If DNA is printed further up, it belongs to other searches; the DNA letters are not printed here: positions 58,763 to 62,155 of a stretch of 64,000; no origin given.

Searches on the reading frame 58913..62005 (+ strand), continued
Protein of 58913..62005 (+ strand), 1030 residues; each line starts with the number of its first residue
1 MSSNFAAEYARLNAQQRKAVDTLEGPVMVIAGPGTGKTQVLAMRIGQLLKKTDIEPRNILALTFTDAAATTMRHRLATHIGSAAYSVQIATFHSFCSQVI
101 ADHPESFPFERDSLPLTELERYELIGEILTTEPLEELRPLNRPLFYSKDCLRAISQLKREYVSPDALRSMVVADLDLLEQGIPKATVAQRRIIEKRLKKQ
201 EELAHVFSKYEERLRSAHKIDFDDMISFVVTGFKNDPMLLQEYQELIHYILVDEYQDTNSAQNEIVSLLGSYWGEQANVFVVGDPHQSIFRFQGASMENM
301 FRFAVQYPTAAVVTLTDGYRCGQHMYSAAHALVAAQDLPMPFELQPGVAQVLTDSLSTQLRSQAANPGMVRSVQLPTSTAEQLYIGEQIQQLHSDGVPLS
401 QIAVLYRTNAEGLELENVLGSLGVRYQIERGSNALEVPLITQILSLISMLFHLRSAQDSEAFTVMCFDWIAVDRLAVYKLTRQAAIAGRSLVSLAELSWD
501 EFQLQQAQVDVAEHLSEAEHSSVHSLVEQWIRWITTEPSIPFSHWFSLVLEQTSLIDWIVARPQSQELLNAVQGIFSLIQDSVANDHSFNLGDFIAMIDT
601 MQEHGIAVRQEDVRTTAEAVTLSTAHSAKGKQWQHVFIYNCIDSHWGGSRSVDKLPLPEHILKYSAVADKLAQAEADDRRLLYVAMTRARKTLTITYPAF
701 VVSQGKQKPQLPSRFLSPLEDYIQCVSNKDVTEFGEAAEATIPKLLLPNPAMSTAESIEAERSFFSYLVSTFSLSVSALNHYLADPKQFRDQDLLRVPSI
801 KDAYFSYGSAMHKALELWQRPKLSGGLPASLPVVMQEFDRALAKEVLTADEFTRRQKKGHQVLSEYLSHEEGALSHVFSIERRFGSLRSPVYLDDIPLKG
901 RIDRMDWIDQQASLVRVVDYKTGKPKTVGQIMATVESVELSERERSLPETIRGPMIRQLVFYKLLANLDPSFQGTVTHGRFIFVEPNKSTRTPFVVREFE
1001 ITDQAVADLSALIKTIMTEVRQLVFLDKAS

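Call 95: find_encoding_contigs(protein=P0021, flank=6000, max_places=2)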
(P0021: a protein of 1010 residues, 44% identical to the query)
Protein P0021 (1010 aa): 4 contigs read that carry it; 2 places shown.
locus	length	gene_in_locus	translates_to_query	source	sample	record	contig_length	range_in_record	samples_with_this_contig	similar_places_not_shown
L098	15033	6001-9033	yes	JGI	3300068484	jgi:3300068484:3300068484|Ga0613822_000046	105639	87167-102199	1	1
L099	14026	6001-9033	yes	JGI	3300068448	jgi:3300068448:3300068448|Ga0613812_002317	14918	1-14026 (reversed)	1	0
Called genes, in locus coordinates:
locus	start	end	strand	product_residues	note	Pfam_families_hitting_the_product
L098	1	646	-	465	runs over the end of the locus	PF00496:SBP_bac_5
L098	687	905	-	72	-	PF03840:SecG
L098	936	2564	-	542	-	PF12072:RNase_Y_N, PF00013:KH_1 (faint), PF01966:HD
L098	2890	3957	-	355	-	PF00154:RecA_N, PF06745:ATPase (faint), PF08423:Rad51, PF27531:MT3502_N (weak), PF21096:RecA_C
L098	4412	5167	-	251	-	-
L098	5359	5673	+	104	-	-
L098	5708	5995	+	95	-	-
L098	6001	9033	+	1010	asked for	PF00580:UvrD-helicase, PF13245:AAA_19, PF13604:AAA_30 (faint), PF13361:UvrD_C, PF13538:UvrD_C_2 (faint), PF12705:PDDEXK_1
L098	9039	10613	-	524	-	PF02366:PMT, PF13231:PMT_2, PF16192:PMT_4TMC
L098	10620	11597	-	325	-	PF01040:UbiA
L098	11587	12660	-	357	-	PF00953:Glycos_transf_4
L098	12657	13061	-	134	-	-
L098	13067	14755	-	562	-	-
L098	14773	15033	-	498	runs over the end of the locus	-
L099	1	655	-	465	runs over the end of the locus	PF00496:SBP_bac_5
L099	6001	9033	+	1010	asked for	PF00580:UvrD-helicase, PF13245:AAA_19, PF13604:AAA_30 (faint), PF13361:UvrD_C, PF13538:UvrD_C_2 (faint), PF12705:PDDEXK_1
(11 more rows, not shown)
